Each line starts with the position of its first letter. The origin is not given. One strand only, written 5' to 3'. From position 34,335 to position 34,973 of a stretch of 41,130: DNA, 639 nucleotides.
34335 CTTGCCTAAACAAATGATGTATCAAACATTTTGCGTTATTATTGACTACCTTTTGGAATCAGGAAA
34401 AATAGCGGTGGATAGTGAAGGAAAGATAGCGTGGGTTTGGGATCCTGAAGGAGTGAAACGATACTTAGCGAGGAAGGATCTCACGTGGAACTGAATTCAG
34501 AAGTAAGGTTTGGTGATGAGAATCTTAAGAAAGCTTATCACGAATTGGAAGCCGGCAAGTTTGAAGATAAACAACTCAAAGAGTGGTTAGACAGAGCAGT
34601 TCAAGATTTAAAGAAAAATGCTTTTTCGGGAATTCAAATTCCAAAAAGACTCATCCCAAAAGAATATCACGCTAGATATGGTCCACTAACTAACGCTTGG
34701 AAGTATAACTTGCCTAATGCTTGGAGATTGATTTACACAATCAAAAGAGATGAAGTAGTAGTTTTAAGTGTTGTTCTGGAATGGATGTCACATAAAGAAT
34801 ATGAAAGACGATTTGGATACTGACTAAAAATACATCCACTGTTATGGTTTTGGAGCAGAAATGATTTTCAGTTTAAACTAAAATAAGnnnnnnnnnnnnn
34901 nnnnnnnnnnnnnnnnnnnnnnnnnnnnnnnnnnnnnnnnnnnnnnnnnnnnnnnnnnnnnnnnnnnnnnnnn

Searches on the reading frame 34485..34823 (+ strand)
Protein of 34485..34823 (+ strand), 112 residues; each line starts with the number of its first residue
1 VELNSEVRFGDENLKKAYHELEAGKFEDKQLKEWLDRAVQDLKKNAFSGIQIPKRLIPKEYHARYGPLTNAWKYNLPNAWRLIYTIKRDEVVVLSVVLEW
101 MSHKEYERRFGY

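Call 46: search_protein_families(library=pfam, proteins=[window:34485-34823:+], max_evalue=0.001)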
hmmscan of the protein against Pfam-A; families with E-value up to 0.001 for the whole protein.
window:34485-34823:+ (112 aa): 2 families
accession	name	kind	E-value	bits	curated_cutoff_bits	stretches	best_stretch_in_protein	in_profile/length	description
PF05016.21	ParE_toxin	-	2.6e-05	25.2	23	1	13-96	10-82/89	ParE toxin of type II toxin-antitoxin system, parDE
PF06769.20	YoeB_toxin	-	0.00014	22.3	27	1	17-96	5-76/80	YoeB-like toxin of bacterial type II toxin-antitoxin system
